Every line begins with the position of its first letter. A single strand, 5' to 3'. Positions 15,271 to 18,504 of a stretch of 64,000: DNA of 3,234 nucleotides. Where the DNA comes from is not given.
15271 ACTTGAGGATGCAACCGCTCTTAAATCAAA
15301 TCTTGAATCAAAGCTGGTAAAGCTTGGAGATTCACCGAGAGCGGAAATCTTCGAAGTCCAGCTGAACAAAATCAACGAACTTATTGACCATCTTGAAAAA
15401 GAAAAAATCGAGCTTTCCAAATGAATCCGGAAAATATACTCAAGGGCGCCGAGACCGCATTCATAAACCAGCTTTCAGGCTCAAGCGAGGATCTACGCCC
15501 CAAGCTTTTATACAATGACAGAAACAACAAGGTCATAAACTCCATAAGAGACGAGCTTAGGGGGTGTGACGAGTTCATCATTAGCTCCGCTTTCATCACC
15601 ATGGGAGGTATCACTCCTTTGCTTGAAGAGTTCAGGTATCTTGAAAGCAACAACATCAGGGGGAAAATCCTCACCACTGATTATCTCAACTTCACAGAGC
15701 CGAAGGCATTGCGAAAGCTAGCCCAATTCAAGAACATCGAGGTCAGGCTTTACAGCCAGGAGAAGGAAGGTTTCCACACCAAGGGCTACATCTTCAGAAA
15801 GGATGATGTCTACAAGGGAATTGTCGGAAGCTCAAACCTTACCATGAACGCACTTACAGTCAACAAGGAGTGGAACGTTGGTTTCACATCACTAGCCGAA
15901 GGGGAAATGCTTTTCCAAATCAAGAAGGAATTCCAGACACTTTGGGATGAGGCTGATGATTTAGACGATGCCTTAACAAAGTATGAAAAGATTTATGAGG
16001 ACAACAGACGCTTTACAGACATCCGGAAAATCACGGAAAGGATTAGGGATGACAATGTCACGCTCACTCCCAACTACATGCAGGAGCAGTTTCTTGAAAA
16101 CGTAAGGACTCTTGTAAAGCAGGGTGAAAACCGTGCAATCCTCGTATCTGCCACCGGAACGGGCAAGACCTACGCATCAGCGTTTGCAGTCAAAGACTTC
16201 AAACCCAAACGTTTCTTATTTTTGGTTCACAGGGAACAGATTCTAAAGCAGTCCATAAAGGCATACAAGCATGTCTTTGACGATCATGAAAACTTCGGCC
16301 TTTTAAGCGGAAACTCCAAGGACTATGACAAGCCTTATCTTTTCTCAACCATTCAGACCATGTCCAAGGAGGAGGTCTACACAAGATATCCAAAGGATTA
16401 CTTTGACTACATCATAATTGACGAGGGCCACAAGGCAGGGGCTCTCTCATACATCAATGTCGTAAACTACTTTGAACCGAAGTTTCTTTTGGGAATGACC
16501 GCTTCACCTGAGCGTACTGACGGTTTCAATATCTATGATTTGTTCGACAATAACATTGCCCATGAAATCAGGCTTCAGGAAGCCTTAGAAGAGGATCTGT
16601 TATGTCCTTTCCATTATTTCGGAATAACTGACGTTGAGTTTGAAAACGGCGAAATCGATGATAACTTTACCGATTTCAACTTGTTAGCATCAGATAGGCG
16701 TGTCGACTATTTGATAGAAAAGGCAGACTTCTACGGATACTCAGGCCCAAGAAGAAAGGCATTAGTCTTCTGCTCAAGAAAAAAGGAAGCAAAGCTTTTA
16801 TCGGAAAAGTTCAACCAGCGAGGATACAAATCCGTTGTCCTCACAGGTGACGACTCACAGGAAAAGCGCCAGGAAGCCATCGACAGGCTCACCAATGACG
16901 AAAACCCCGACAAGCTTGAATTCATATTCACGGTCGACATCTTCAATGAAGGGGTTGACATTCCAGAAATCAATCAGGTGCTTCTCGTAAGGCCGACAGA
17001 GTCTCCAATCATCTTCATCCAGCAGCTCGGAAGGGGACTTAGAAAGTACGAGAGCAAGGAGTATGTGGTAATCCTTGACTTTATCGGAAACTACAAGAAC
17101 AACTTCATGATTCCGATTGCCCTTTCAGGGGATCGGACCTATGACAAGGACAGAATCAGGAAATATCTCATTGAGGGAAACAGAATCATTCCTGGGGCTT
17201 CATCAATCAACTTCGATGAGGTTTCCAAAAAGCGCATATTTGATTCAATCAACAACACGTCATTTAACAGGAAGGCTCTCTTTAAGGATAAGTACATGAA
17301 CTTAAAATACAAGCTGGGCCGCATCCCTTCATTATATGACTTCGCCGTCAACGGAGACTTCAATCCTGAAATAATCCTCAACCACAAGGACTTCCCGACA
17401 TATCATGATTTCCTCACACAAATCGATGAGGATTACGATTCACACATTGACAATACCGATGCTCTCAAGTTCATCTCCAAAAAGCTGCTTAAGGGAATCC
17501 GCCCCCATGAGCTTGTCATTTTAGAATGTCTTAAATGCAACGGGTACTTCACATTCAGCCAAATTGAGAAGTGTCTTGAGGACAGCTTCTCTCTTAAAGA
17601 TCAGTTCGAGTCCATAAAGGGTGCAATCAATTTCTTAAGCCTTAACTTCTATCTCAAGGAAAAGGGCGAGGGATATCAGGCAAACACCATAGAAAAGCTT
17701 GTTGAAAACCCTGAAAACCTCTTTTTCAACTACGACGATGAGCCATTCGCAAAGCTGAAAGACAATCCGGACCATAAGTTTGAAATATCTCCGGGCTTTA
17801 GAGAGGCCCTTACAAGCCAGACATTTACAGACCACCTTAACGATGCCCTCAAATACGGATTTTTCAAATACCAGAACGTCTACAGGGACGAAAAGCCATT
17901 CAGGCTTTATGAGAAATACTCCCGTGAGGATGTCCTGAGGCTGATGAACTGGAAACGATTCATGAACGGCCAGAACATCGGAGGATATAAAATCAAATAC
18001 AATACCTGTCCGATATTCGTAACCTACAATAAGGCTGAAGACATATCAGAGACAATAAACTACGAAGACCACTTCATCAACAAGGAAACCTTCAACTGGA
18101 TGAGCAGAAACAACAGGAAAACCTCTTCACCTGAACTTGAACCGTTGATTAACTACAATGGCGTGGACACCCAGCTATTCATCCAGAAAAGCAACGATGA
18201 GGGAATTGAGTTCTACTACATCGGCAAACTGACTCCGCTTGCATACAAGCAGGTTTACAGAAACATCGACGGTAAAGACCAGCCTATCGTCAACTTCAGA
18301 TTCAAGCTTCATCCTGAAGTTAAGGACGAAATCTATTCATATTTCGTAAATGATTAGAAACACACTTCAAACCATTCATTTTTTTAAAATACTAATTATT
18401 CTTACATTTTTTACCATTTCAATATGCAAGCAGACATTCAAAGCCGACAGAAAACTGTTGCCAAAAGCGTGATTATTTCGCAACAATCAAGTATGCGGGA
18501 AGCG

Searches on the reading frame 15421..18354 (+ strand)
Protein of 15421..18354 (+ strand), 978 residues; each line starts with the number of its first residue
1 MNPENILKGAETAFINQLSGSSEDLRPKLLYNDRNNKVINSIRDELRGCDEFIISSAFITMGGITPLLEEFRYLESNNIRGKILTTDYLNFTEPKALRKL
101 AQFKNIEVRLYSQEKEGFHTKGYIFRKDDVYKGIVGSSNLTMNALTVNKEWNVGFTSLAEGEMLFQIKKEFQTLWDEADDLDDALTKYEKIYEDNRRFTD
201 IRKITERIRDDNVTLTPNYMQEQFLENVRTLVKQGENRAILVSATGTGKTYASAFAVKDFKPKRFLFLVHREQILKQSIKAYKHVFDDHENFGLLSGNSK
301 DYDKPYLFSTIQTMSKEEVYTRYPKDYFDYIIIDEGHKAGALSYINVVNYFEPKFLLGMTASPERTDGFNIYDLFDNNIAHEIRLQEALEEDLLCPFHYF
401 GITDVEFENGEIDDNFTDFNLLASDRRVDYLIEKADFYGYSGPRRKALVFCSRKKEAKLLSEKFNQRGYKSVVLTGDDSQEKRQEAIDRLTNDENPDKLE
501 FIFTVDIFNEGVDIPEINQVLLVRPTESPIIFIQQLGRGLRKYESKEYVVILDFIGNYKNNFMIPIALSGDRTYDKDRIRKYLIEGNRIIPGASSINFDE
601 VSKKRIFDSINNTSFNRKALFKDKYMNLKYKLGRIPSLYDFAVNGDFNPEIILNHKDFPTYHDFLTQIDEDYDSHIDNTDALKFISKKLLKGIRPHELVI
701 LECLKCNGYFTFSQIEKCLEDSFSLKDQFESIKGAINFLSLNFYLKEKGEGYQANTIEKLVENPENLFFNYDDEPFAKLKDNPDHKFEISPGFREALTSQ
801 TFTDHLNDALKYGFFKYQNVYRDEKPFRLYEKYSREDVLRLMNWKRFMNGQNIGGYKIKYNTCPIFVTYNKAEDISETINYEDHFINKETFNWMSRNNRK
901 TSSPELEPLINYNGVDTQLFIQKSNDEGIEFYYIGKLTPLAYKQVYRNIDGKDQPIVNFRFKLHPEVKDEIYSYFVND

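Call 16: search_protein_families(library=pfam, proteins=[window:15421-18354:+], max_evalue=0.001)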
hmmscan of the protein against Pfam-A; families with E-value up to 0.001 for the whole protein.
window:15421-18354:+ (978 aa): 6 families
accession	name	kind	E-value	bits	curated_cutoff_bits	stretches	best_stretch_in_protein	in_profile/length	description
PF11907.13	DUF3427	-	1.1e-76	258.2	27.7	1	684-975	1-279/280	Domain of unknown function (DUF3427)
PF04851.21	ResIII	-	2.3e-38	132.2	22.5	1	215-365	2-164/164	Type III restriction enzyme, res subunit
PF00271.37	Helicase_C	-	6.5e-16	59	23.5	1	442-541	13-108/110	Helicase conserved C-terminal domain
PF13091.12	PLDc_2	-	9.1e-09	35.7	27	1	70-175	28-132/132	PLD-like domain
PF09565.16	RE_NgoFVII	-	5.3e-06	26.3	23.8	1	42-151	9-128/162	NgoFVII restriction endonuclease N-terminal PLD domain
PF00270.35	DEAD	-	0.00011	22.4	26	1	226-363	9-160/167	DEAD/DEAH box helicase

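Call 90: search_protein_families(library=padloc, proteins=[window:15421-18354:+], max_evalue=0.001)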
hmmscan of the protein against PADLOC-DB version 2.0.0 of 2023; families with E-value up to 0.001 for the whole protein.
window:15421-18354:+ (978 aa): 20 families
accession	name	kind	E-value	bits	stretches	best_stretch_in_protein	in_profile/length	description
PDLC03658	mREase_IV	-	3.2e-216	718.2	1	13-977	15-953/953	Type IV methyl-directed restriction enzyme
PDLC03659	mREase_IV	-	4e-91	304.3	1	39-612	37-623/945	Type IV methyl-directed restriction enzyme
PDLC02707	PbeA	-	5e-38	129.1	2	93-413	108-465/672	PbeA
PDLC02704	PbeA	-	3.2e-27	93.3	3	447-555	533-644/682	PbeA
PDLC03049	REase_I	-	1.5e-22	77.5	1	201-554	152-538/807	Type I restriction enzyme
PDLC03047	REase_I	-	1.6e-17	60.6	2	223-404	350-535/1107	Type I restriction enzyme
PDLC02705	PbeA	-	1.5e-14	51.1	2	445-559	526-637/691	PbeA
PDLC02706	PbeA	-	7.5e-14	49.2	2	493-555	610-672/722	PbeA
PDLC02703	PbeA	-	7.3e-13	46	1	97-253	114-278/626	PbeA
PDLC03042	REase_I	-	1.1e-10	37.5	2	445-542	725-830/1170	Type I restriction enzyme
PDLC03597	REase_MTase_IIG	-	4.2e-09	32.5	1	479-551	529-604/1646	Type IIG restriction enzyme-methyltransferase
PDLC01439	typeIV_DinG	-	8.9e-09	32.5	1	220-282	19-80/575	CAS-IV-A; associated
PDLC01765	Cas3c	-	5.1e-06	23.7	0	171-295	124-241/612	-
PDLC03829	ZacB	-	1.1e-05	22.5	1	112-192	291-365/586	-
PDLC03648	REase_III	-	0.00013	18.2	1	460-546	270-358/871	Type III restriction enzyme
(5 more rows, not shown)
